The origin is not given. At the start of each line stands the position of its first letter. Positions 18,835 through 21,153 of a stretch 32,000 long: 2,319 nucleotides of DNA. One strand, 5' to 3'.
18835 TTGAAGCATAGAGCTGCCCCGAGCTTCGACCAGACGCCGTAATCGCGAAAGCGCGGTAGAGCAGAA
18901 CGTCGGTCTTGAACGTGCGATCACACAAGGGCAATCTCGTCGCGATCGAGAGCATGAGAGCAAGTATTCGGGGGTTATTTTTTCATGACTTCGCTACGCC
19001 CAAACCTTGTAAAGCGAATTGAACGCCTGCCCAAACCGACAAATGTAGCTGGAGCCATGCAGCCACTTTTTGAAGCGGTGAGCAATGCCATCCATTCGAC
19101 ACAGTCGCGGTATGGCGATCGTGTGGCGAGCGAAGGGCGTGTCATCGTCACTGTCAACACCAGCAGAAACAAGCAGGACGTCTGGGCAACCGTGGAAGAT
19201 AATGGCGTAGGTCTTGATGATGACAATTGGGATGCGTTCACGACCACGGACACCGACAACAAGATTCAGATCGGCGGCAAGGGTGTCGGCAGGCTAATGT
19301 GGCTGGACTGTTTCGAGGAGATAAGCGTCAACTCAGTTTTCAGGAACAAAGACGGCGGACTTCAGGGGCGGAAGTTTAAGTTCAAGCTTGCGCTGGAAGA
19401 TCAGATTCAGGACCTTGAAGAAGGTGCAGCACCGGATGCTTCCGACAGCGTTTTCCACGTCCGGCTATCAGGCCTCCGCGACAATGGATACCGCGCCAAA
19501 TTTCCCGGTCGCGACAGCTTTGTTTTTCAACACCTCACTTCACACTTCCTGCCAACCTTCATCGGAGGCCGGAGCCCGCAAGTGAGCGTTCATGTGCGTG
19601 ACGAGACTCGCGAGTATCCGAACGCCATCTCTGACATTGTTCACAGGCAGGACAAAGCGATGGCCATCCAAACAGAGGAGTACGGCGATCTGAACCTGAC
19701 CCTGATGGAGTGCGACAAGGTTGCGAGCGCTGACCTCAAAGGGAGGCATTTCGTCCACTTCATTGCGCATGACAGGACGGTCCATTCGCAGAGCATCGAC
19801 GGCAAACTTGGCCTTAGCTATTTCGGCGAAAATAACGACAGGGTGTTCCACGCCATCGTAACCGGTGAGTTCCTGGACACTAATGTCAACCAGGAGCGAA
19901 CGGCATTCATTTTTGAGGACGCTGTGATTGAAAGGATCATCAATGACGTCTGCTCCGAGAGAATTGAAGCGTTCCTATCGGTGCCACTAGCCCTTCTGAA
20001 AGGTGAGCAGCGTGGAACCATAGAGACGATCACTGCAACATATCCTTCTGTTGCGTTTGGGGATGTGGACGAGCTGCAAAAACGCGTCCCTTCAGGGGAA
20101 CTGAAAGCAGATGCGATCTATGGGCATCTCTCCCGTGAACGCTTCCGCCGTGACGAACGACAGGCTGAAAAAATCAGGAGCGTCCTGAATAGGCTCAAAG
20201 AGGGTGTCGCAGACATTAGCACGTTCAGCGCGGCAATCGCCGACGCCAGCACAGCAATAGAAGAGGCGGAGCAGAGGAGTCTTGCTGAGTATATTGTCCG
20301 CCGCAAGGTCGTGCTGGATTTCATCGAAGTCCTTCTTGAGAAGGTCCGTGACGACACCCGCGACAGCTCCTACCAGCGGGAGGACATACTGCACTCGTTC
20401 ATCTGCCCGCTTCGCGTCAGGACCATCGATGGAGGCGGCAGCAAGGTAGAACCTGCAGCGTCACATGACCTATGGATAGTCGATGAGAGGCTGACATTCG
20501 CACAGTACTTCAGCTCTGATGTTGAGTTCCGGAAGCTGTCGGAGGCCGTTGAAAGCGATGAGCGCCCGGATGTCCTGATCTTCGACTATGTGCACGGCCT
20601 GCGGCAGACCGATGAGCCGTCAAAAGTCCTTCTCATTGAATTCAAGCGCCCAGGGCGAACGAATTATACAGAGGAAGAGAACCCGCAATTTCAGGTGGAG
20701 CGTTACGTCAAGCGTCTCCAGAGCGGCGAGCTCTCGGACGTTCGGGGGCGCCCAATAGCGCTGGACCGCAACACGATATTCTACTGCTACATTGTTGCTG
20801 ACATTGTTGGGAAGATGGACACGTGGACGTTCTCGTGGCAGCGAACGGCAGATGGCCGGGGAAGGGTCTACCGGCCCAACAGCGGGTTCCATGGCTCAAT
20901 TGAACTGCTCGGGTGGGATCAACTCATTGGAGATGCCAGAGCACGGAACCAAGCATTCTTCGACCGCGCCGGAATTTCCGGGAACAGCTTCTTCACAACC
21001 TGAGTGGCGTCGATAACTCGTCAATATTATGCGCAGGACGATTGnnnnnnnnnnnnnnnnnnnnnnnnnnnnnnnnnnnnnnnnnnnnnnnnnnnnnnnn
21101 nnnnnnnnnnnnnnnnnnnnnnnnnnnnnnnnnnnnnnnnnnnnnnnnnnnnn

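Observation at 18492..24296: A 5.8-kb lower-GC cargo island inserted inside the conjugation operon between copG and trbB: candidate uncharacterised defence/conflict locus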

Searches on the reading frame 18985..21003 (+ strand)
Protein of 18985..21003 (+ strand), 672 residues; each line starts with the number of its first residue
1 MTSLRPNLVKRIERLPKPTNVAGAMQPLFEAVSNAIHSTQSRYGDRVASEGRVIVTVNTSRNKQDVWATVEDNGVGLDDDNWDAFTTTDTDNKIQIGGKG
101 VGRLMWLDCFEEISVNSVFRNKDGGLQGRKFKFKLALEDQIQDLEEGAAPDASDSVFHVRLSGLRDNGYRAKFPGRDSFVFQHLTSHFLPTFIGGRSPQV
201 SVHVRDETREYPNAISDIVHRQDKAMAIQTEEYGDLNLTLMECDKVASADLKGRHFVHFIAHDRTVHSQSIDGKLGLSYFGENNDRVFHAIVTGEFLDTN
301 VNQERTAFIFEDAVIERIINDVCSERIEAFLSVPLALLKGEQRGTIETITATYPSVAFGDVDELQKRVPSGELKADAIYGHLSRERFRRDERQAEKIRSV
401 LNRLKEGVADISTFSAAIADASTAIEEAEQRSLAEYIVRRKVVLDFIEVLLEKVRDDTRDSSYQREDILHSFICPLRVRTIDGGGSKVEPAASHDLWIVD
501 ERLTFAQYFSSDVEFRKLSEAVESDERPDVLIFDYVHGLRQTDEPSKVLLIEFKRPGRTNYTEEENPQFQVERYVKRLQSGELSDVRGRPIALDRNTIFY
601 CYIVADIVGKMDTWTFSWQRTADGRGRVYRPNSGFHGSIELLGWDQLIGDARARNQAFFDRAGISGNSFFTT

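Call 4: search_protein_families(library=pfam, proteins=[window:18985-21003:+], max_evalue=0.1)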
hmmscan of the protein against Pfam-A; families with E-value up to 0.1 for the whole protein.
window:18985-21003:+ (672 aa): 2 families
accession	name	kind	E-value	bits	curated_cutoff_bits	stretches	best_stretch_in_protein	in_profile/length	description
PF02518.31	HATPase_c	-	1.3e-06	29.2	26.4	1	25-105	7-79/111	Histidine kinase-, DNA gyrase B-, and HSP90-like ATPase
PF13589.12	HATPase_c_3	-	0.03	14.8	25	1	29-118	8-93/137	Histidine kinase-, DNA gyrase B-, and HSP90-like ATPase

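Call 5: search_protein_families(library=padloc, proteins=[window:18985-21003:+], max_evalue=0.1)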
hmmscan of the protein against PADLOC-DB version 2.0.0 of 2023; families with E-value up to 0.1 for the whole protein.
window:18985-21003:+ (672 aa): 0 families

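Call 6: search_protein_families(library=ncbifam, proteins=[window:18985-21003:+], max_evalue=0.1)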
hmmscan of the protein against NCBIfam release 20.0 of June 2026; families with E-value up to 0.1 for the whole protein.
window:18985-21003:+ (672 aa): 5 families
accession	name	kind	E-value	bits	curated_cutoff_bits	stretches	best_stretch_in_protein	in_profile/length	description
NF041735.1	hist_kin_RppB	equivalog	0.02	13.7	400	1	16-102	322-406/438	two-component system sensor histidine kinase RppB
NF007007.0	PRK09470.1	equivalog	0.037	12.9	486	1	13-102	341-426/463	envelope stress sensor histidine kinase CpxA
TIGR01925.2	spIIAB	equivalog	0.056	13.4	135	0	30-88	44-98/137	anti-sigma F factor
NF038048.1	DIP1984_fam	subfamily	0.074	13.2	70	0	387-468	29-111/149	DIP1984 family protein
TIGR02956.1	TMAO_torS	equivalog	0.088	10.8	676.5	0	49-106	596-653/967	TMAO reductase system sensor histidine kinase/response regulator TorS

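Call 10: search_solved_structures(query=window:18985-21003:+, max_evalue=1)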
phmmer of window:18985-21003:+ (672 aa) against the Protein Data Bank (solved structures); distinct sequences matched with E-value up to 1: 4.
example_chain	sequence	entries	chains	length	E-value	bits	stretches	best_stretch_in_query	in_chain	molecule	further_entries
8isj_A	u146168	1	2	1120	0.75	11.2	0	546-632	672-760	Phytochrome A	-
8iff_A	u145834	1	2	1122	0.75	11.2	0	546-632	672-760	Phytochrome A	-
8f5z_B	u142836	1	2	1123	0.75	11.2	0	546-632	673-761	Phytochrome A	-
8isi_A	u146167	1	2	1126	0.75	11.2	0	546-632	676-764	Phytochrome A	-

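Call 23: search_protein_families(library=padloc, proteins=[window:18985-21003:+], max_evalue=10)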
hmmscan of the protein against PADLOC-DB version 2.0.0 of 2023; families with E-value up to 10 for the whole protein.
window:18985-21003:+ (672 aa): 0 families

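Call 27: find_homologous_proteins(query=window:18985-21003:+, max_evalue=0.001)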
Query window:18985-21003:+ (672 aa): 715 proteins with E <= 0.001 among 8000 candidates; the best 120 are listed.
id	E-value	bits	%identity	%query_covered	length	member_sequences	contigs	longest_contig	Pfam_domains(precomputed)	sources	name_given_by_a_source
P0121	0.0e+0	1402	92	100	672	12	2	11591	PF02518.32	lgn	-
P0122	0.0e+0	1353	87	100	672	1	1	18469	PF02518.32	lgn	-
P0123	0.0e+0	1324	86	100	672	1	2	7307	-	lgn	-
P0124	0.0e+0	1322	86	100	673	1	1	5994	PF02518.32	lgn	-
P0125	0.0e+0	1320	86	100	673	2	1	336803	PF02518.32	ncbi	-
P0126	0.0e+0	1297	83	100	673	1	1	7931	-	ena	-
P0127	0.0e+0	1287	83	100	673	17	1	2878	PF02518.32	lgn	-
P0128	0.0e+0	1284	83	100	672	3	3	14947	PF02518.32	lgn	-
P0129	0.0e+0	1283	83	100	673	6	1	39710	PF02518.32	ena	-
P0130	0.0e+0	1281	83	100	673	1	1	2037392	PF02518.32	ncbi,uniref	ncbi:ATP-binding protein [Pseudooceanicola nanhaiensis]|uniref:ATP-binding protein n=1 Tax=Pseudooce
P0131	0.0e+0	1279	81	100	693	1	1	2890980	-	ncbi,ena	-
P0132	0.0e+0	1259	81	100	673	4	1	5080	PF02518.32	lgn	-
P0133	0.0e+0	1252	82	100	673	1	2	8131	PF02518.32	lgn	-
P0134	0.0e+0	1246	80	100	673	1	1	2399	-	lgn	-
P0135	0.0e+0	1245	83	96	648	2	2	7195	PF02518.32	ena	-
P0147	0.0e+0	1185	80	96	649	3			PF02518.32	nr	nr:ATP-binding protein [Ruegeria arenilitoris]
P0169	0.0e+0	1166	75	100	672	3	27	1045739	-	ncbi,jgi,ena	ncbi:MAG: ATP-binding protein [Sphingobium phenoxybenzoativorans]|jgi:hypothetical protein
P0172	0.0e+0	1163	76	100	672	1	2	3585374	PF02518.32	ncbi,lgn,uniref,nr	ncbi:ATP-binding protein [Sulfitobacter pacificus]|uniref:Histidine kinase/HSP90-like ATPase domain-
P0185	0.0e+0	1159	75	100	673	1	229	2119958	PF02518.32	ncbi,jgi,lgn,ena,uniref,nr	ncbi:ATP-binding protein [Hyphomonas sp. UBA1923]|uniref:ATP-binding protein n=3 Tax=Hyphomonas TaxI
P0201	0.0e+0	1152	75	100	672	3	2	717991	PF02518.32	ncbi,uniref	ncbi:ATP-binding protein [Tistrella mobilis]|uniref:ATP-binding protein n=1 Tax=Tistrella mobilis Ta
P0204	0.0e+0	1151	75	99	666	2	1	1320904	PF02518.32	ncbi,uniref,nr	ncbi:ATP-binding protein [Ruegeria arenilitoris]|uniref:ATP-binding protein n=1 Tax=Ruegeria arenili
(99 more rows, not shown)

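Call 28: find_encoding_contigs(protein=P0185, flank=8000, max_places=5)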
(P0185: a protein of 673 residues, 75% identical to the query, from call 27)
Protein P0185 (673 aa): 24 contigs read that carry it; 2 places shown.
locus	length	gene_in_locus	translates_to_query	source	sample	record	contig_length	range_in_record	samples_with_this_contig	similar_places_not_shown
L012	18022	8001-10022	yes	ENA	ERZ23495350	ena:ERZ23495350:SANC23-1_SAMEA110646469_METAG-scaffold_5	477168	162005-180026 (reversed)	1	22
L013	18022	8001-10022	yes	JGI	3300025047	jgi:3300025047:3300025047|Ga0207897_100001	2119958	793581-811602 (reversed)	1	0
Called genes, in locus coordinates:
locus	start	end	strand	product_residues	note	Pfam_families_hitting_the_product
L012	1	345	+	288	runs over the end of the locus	PF01882:DUF58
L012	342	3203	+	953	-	PF07584:BatA, PF13709:DUF4159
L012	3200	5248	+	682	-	-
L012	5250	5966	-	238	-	-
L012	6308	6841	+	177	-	PF13577:SnoaL_4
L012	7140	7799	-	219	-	-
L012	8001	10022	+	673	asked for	PF02518:HATPase_c (weak)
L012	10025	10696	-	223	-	PF00881:Nitroreductase, PF14512:TM1586_NiRdase (faint)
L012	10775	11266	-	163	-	-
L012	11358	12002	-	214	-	PF08534:Redoxin, PF00578:AhpC-TSA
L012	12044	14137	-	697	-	PF11412:DsbD_N, PF02683:DsbD_TM, PF13899:Thioredoxin_7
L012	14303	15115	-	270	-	PF07277:SapC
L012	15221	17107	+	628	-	PF05960:DUF885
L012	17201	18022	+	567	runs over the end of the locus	PF12450:vWF_A, PF00092:VWA, PF13519:VWA_2, PF13768:VWA_3, PF12034:YfbK_C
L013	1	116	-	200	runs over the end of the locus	PF06938:DUF1285_N, PF21028:DUF1285_C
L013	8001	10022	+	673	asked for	PF02518:HATPase_c (weak)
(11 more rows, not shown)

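Call 29: find_encoding_contigs(protein=P0201, flank=8000, max_places=3)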
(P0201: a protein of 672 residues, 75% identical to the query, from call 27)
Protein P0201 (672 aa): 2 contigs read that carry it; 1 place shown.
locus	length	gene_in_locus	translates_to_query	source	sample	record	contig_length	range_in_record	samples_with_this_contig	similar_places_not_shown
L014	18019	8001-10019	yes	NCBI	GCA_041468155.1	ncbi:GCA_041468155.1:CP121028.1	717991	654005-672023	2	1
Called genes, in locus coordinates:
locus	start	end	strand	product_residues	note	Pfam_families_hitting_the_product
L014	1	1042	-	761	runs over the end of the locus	PF21088:MS_channel_1st, PF00924:MS_channel_2nd, PF21082:MS_channel_3rd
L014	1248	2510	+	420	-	PF00144:Beta-lactamase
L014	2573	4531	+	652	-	-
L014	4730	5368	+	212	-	PF00578:AhpC-TSA, PF08534:Redoxin, PF10417:1-cysPrx_C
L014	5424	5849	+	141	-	-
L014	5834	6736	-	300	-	PF00892:EamA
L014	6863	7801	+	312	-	PF12833:HTH_18, PF00165:HTH_AraC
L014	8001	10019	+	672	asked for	PF02518:HATPase_c (faint)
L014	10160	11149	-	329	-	PF01965:DJ-1_PfpI, PF12833:HTH_18, PF00165:HTH_AraC (weak)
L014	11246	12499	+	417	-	PF01946:Thi4 (weak), PF00890:FAD_binding_2 (weak), PF01266:DAO, PF13450:NAD_binding_8 (faint)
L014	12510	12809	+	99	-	PF04267:SoxD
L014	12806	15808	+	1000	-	PF13510:Fer2_4, PF00890:FAD_binding_2 (weak), PF01134:GIDA (weak), PF07992:Pyr_redox_2, PF12831:FAD_oxidored, PF17806:SO_alpha_A3, PF01571:GCV_T, PF08669:GCV_T_C, +6 more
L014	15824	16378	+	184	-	-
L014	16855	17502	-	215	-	PF00694:Aconitase_C, PF27512:LeuD, PF27434:LeuD_C (weak)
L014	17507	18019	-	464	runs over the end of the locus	PF00330:Aconitase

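Call 41: search_protein_representatives(protein=window:18985-21003:+)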
Query: 672 residues. Proteins with E-value up to 0.001 (for the whole library): 2316; up to 1e-10: 1495; up to 1e-30: 709. The best 150 are listed.
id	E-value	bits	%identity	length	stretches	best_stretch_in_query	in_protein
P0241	1.7e-286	968.2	62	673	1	1-671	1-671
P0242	3.1e-232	789.0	64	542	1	135-671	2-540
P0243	2.9e-190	650.3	47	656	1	6-664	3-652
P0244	2.4e-181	620.8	46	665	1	1-667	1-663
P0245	1.4e-164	565.4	64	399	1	1-399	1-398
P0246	6.0e-164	563.3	42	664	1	1-664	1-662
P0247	1.0e-148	513.1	39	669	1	1-667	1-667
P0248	2.0e-133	462.5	38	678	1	1-665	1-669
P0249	5.9e-133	460.9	38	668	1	7-665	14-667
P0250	1.5e-131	456.3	37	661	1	4-663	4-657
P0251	6.2e-131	454.3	62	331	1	340-648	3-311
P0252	7.1e-125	434.2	37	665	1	3-662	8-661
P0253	1.5e-122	426.6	63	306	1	1-307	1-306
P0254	4.6e-118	411.8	78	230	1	443-670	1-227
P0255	1.2e-117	410.4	34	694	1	1-665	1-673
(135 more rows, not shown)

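Call 50: predict_structure(alignment_id=A2)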
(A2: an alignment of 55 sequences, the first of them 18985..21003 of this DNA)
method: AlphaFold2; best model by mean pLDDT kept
length: 672 residues; sequences in the alignment: 55
mean_pLDDT: 83.6   pTM: 0.67
mean pLDDT of the five models: 83.6, 83.2, 80.8, 78.6, 76.9
residues with pLDDT >= 90: 283; 70-90: 283; 50-70: 85; < 50: 21
segments of 3 or more residues with pLDDT < 50: 460-463, 483-486, 535-544
pLDDT, mean of each block of 10 residues (from residue 1): 69 88 90 92 92 94 89 94 86 72 89 96 93 90 92 93 93 88 89 88 94 91 91 93 92 92 87 92 94 92 79 93 93 94 93 86 92 92 91 82 71 78 80 84 86 66 64 71 54 82 73 62 63 48 60 85 86 81 56 72 90 92 88 81 90 88 67 45
secondary structure, 60 per line:
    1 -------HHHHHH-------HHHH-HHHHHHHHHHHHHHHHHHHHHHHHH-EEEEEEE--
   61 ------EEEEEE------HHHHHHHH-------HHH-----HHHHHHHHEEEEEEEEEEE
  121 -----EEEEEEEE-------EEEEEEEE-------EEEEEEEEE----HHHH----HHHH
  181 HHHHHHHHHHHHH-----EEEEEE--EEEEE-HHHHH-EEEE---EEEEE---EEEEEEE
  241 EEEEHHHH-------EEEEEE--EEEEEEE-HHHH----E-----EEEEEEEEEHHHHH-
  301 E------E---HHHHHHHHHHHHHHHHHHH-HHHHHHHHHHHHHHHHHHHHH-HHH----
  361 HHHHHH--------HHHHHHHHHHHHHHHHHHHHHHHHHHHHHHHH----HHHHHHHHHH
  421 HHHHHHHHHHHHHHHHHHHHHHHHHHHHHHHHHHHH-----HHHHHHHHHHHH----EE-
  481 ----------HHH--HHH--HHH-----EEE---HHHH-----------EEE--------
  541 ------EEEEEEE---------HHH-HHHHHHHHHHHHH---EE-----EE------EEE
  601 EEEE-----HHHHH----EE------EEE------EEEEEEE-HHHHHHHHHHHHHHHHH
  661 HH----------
elements in order: H8-13 H21-24 H26-50 E52-58 E67-72 H79-86 H102-109 E110-120 E126-133 E141-148 E156-164 H169-172 H177-193 E199-204 E207-211 H213-217 E219-222 E226-230 E234-244 H245-248 E256-261 E264-270 H272-275 E286-294 H295-299 H312-330 H332-352 H361-366 H375-406 H411-456 H462-473 E509-511 H515-518 E530-532 E547-553 H567-579 E598-604 H610-614 E627-629 E636-642 H644-662

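Call 56: fold_search(model_id=the predicted structure, library=pdb)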
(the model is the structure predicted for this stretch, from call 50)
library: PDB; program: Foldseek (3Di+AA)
matches with E <= 10: 1533; with E <= 0.001: 191
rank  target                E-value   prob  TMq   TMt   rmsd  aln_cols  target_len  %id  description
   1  8ffv_B                4.7e-12  1.00  0.33  0.35   8.0       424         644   10  Cryo-EM structure of the GR-Hsp90-FKBP52 complex (released 2023-11-01)
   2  7exp_B                6.6e-12  1.00  0.31  0.34   8.3       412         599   14  Crystal structure of zebrafish TRAP1 with AMPPNP and MitoQ (released 2022-01-05)
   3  4z1i_B                1.2e-11  1.00  0.31  0.42   9.3       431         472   12  Crystal structure of human Trap1 with AMPPNP (released 2015-04-29)
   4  4iyn_A                1.3e-11  1.00  0.30  0.33   9.6       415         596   12  Structure of mitochondrial Hsp90 (TRAP1) with ADP-ALF4- (released 2014-01-22)
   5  4iyn_B                1.5e-11  1.00  0.31  0.34   8.9       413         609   13  Structure of mitochondrial Hsp90 (TRAP1) with ADP-ALF4- (released 2014-01-22)
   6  6xg6_B                1.5e-11  1.00  0.30  0.32   9.9       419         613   11  Full-length human mitochondrial Hsp90 (TRAP1) with ADP-BeF3 (released 2020-09-30)
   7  4j0b_B                1.7e-11  1.00  0.31  0.34   9.0       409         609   13  Structure of mitochondrial Hsp90 (TRAP1) with ADP-BeF3 (released 2014-01-22)
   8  8gae_B                2.4e-11  1.00  0.33  0.34   7.7       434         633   10  Hsp90 provides platform for CRaf dephosphorylation by PP5 (released 2023-04-26)
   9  6xg6_A                2.4e-11  1.00  0.31  0.33   9.8       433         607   13  Full-length human mitochondrial Hsp90 (TRAP1) with ADP-BeF3 (released 2020-09-30)
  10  4z1i_A                3.2e-11  1.00  0.31  0.50   7.0       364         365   12  Crystal structure of human Trap1 with AMPPNP (released 2015-04-29)
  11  4z1i_D                3.2e-11  1.00  0.32  0.44   8.7       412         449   12  Crystal structure of human Trap1 with AMPPNP (released 2015-04-29)
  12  5hph_B                3.4e-11  1.00  0.32  0.41   8.8       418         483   11  Structure of TRAP1 fragment (released 2016-08-10)
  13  8eoa_B                3.4e-11  1.00  0.32  0.34   9.7       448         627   11  Cryo-EM structure of human HSP90B-AIPL1 complex (released 2023-01-25)
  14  4ipe_B                4.3e-11  1.00  0.31  0.34   8.6       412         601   14  Crystal structure of mitochondrial Hsp90 (TRAP1) with AMPPNP (released 2014-01-22)
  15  4ivg                  5.1e-11  1.00  0.31  0.41   8.7       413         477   12  Crystal structure of mitochondrial Hsp90 (TRAP1) NTD-Middle domain dimer with AMPPNP (released 2014-01-22)
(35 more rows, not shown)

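Call 65: search_protein_families(library=pfam, alignment_id=A2, max_evalue=1)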
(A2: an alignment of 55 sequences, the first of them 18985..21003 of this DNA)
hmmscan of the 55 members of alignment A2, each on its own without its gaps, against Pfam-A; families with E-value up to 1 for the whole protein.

A. member 1, window:18985-21003:+ (672 aa): 3 families
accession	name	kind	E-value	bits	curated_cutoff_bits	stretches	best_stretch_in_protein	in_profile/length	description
PF02518.31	HATPase_c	-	1.3e-06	29.2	26.4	1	25-105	7-79/111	Histidine kinase-, DNA gyrase B-, and HSP90-like ATPase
PF13589.12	HATPase_c_3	-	0.03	14.8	25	1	29-118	8-93/137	Histidine kinase-, DNA gyrase B-, and HSP90-like ATPase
PF20935.2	DUF6847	-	0.18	12.2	27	1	390-468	24-103/141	Family of unknown function (DUF6847)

B. families by the number of members that match (of 55 scanned): 56 families (the first 25 are shown)
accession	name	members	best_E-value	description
PF02518.31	HATPase_c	48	5.6e-08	Histidine kinase-, DNA gyrase B-, and HSP90-like ATPase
PF13589.12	HATPase_c_3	46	2e-08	Histidine kinase-, DNA gyrase B-, and HSP90-like ATPase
PF06840.17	PDC10_C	4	0.0082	Programmed cell death protein 10, C-terminal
PF20935.2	DUF6847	3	0.0087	Family of unknown function (DUF6847)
PF13588.12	HSDR_N_2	3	0.02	Type I restriction enzyme R protein N terminus (HSDR_N)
PF05685.18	Uma2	2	0.00016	Putative restriction endonuclease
PF04313.20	HSDR_N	2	0.00023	Type I restriction enzyme R protein N terminus (HSDR_N)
PF13581.12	HATPase_c_2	2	0.043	Histidine kinase-like ATPase domain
PF21806.3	DUF6879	1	0.0051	Family of unknown function (DUF6879)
PF10174.14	Cast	1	0.0053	RIM-binding protein of the cytomatrix active zone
PF04250.19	DUF429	1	0.0097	Protein of unknown function (DUF429)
PF01873.23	eIF-5_eIF-2B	1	0.014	Domain found in IF2B/IF5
PF05585.17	DUF1758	1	0.014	Putative peptidase (DUF1758)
PF16037.10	DUF4790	1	0.019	Domain of unknown function (DUF4790)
PF08102.16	Antimicrobial_7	1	0.029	Scorpion antimicrobial peptide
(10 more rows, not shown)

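Call 66: search_protein_families(library=padloc, alignment_id=A2, max_evalue=1)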
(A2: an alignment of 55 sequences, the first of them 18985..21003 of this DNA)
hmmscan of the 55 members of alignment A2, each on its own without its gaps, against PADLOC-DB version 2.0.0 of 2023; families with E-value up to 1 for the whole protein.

A. member 1, window:18985-21003:+ (672 aa): 0 families

B. families by the number of members that match (of 55 scanned): 12 families
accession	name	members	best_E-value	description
PDLC01997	SAVED1--SAVED_HNH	1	0.0045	-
PDLC00523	JetD1|JetD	1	0.0066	DUF2220; DUF3322; DUF2399 domain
PDLC01623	Cas8b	1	0.0077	CAS-I-B; effector_LS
PDLC04799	PDC-S02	1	0.0088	-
PDLC00558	JetA3|JetA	1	0.0088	Unknown function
PDLC00935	Cas2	1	0.011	CRISPR-associated endonuclease Cas2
PDLC04458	PDC-M15A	1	0.015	-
PDLC01251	Cas2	1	0.024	"CAS-I,CAS-II,CAS-III,CAS-IV,CAS-V,CAS-VI; acquisition_2"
PDLC04461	PDC-M15B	1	0.028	-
PDLC01162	Unk_06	1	0.039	Unknown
PDLC00316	PtuB1|PtuB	1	0.047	Unknown function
PDLC01054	C3a55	1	0.21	ABC permease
